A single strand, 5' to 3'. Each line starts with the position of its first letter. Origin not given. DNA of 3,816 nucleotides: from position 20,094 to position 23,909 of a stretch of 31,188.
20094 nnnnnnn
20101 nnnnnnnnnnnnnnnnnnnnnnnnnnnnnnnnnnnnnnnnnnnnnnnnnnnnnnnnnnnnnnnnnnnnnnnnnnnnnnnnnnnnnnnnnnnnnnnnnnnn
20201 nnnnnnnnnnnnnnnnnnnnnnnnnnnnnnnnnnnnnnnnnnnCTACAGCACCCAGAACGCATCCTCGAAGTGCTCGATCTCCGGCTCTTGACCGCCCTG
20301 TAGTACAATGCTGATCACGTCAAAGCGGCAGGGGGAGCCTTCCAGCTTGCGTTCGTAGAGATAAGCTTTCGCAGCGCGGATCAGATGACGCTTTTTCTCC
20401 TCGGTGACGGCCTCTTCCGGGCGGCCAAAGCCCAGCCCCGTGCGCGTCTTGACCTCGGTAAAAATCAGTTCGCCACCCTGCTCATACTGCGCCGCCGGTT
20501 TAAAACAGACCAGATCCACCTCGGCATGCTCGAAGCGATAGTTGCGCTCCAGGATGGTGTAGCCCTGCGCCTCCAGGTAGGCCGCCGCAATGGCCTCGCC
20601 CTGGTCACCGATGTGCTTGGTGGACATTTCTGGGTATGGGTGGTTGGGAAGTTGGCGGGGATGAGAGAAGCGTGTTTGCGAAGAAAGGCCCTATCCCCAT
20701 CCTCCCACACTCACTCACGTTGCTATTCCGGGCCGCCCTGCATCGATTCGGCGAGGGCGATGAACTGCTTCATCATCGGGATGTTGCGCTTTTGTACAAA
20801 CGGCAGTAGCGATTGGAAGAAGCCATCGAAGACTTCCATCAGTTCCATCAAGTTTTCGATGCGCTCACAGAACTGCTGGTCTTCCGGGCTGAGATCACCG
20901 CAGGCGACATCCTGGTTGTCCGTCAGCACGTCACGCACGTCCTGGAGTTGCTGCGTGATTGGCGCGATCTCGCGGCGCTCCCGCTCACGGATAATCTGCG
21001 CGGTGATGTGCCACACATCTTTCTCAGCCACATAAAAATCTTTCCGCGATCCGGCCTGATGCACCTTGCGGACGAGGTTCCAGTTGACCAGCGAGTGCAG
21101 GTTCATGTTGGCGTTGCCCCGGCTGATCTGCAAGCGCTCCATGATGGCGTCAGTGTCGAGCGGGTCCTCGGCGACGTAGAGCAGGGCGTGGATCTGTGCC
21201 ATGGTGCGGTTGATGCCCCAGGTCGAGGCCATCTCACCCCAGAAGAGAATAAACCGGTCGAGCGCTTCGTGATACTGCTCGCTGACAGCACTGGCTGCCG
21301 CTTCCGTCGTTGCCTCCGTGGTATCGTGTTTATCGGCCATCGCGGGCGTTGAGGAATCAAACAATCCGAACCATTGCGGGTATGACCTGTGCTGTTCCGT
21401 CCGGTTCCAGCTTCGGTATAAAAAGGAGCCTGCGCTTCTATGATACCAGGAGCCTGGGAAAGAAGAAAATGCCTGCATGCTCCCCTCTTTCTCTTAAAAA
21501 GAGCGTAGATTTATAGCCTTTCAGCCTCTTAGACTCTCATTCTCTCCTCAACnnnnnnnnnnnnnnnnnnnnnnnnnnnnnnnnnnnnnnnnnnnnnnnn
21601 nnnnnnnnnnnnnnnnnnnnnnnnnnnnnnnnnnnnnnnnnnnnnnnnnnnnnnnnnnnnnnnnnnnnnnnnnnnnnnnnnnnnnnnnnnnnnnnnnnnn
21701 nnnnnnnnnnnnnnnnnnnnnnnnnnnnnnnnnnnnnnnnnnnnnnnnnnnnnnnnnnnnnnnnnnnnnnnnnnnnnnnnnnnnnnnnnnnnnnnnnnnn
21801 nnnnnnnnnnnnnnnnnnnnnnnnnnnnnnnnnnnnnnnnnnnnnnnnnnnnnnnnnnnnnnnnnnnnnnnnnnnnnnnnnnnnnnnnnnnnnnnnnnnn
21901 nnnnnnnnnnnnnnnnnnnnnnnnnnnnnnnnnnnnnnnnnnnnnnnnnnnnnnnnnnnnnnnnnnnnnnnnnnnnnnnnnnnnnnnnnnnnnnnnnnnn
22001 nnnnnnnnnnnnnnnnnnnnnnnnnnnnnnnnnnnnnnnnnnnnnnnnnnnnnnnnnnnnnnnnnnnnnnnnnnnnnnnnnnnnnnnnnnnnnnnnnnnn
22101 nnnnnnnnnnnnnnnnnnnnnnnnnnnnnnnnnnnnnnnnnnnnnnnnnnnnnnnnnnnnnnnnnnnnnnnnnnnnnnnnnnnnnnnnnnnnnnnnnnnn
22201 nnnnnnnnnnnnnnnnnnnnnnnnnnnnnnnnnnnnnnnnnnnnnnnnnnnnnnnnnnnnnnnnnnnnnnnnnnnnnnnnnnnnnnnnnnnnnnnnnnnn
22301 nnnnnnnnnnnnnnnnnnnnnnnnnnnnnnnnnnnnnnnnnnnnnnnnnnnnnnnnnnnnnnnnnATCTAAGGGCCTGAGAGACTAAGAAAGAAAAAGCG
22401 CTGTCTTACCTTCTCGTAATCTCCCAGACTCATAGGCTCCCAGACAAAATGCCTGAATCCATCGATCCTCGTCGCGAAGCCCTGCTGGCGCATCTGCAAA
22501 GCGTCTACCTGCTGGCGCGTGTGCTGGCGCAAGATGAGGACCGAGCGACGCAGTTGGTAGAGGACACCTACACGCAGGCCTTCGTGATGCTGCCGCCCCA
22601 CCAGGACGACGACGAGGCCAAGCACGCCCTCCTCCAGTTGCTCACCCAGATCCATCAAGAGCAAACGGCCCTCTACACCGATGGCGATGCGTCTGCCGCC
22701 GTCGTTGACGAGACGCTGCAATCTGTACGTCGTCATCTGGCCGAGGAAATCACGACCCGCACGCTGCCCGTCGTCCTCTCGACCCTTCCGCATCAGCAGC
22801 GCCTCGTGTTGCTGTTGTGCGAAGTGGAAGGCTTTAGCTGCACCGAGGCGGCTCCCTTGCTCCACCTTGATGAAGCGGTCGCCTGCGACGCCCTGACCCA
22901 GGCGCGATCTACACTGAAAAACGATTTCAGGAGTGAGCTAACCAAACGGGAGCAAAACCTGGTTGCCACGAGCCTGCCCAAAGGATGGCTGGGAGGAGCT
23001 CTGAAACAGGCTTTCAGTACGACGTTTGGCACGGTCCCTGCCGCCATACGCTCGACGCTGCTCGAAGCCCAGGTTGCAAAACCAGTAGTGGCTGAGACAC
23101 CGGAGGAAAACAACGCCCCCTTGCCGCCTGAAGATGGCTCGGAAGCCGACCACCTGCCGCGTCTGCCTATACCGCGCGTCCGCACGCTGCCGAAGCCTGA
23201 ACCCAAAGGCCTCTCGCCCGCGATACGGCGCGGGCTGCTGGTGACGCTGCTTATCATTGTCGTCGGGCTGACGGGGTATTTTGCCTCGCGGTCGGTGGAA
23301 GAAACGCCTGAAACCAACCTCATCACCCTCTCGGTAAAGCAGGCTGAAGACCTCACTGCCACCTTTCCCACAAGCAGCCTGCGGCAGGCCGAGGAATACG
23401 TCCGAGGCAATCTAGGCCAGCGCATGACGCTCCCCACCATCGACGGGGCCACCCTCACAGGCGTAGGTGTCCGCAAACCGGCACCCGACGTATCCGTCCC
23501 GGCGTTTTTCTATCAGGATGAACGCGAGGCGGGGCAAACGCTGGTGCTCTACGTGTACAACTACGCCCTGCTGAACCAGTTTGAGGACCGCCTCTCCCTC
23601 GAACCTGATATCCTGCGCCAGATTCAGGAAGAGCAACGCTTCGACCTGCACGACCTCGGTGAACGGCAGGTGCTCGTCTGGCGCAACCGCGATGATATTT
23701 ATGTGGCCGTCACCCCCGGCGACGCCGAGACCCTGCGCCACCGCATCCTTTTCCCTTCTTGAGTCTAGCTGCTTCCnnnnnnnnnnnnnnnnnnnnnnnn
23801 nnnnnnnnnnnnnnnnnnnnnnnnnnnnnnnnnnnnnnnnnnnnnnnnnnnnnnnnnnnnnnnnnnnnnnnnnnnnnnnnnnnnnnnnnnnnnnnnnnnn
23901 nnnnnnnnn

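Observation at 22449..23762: Pseudo-sigma factor fused to a membrane-spanning anti-sigma domain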

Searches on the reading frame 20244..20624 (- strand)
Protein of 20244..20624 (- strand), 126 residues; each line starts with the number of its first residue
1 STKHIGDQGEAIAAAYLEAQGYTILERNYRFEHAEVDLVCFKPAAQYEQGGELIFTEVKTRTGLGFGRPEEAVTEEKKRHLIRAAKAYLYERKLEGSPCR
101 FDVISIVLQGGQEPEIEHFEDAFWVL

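Call 47: search_protein_families(library=pfam, proteins=[window:20244-20624:-], max_evalue=0.01)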
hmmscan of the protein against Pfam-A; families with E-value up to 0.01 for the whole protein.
window:20244-20624:- (126 aa): 2 families
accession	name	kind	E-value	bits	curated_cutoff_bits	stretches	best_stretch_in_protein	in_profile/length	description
PF02021.23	UPF0102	-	1.8e-28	99.1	23.6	1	9-106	1-80/80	Uncharacterised protein family UPF0102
PF08378.17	NERD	-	0.00025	22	22.1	1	6-77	2-73/111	Nuclease-related domain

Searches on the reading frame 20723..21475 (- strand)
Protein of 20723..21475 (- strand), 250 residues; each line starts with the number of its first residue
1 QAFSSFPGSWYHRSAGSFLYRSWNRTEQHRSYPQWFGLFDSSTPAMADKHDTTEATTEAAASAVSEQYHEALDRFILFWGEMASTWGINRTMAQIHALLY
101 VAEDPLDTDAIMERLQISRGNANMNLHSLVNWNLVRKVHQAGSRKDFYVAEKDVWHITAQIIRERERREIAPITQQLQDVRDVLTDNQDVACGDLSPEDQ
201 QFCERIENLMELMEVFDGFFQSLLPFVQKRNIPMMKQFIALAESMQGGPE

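Call 47: search_protein_families(library=pfam, proteins=[window:20723-21475:-], max_evalue=0.01)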
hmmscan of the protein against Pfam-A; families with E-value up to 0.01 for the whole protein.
window:20723-21475:- (250 aa): 2 families
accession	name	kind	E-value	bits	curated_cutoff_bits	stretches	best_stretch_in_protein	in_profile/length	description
PF12802.13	MarR_2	-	2.1e-07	31.4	27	1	87-144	2-59/61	MarR family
PF01978.25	TrmB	-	0.0073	16.6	25.6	0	99-149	17-63/68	Sugar-specific transcriptional regulator TrmB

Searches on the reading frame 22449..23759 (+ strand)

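Call 4: search_protein_families(library=pfam, proteins=[window:22449-23759:+], max_evalue=10)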
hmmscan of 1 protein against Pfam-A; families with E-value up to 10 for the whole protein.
window:22449-23759:+ (437 aa): 3 families
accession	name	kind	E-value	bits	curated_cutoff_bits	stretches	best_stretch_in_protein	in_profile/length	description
PF22233.2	PhyR_sigma-like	-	2.6e-05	24.4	27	1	110-152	1-43/50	Response regulator PhyR, sigma-like domain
PF08281.18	Sigma70_r4_2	-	0.00014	21.9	25.7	1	109-143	7-41/54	Sigma-70, region 4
PF04655.20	APH_6_hur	-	0.15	11.9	27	1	23-72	59-109/252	Aminoglycoside/hydroxyurea antibiotic resistance kinase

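Call 5: search_protein_families(library=ncbifam, proteins=[window:22449-23759:+], max_evalue=10)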
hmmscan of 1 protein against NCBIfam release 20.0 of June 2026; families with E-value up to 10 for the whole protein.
window:22449-23759:+ (437 aa): 37 families (the best 25 are shown)
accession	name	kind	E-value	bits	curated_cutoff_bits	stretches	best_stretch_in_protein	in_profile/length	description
NF008888.0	PRK11922.1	equivalog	2.1e-10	40.6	204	1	14-168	38-204/231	RNA polymerase sigma factor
TIGR02950.1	SigM_subfam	subfamily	2.4e-10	40.5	147.95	1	13-158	7-156/159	RNA polymerase sigma factor, SigM family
NF009170.0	PRK12517.1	subfamily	2.3e-09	36.9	197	1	14-169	31-185/188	RNA polymerase sigma factor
NF058625.1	sigma_PG0214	equivalog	1.1e-07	31.7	130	1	17-163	15-164/170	GFO_1088 family ECF-type sigma factor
NF007226.0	PRK09644.1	equivalog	3.7e-07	30.4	199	1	16-163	11-160/166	RNA polymerase sigma factor SigM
NF009164.0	PRK12511.1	equivalog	8.9e-07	28.6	185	1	8-158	6-157/182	RNA polymerase sigma factor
NF006623.1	PRK09191.1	subfamily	1.1e-06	28.6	240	1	92-163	69-139/258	PhyR family response regulator anti-anti-sigma factor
NF006089.0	PRK08241.1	subfamily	1.3e-06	27.8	240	1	109-163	153-207/343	RNA polymerase subunit sigma-70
TIGR02960.1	SigX5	hypoth_equivalog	2.9e-06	26.7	264.75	1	110-163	140-193/322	RNA polymerase sigma-70 factor, TIGR02960 family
NF009192.0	PRK12540.1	equivalog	1.8e-05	24.4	307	1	7-155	6-154/182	RNA polymerase sigma factor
NF009198.0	PRK12546.1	equivalog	4.3e-05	23.3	270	1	5-145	7-146/188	RNA polymerase sigma factor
NF004113.0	PRK05602.1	equivalog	5.4e-05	22.9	208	1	80-165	122-206/211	RNA polymerase sigma factor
TIGR03001.1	Sig-70_gmx1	subfamily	5.5e-05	22.6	154.6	1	79-167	129-216/244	RNA polymerase sigma-70 factor, Myxococcales family 1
NF009185.0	PRK12533.1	equivalog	0.00012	21.7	248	1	10-160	33-193/231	RNA polymerase sigma factor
NF009188.0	PRK12536.1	subfamily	0.00016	21.6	250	1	102-144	128-170/190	RNA polymerase sigma factor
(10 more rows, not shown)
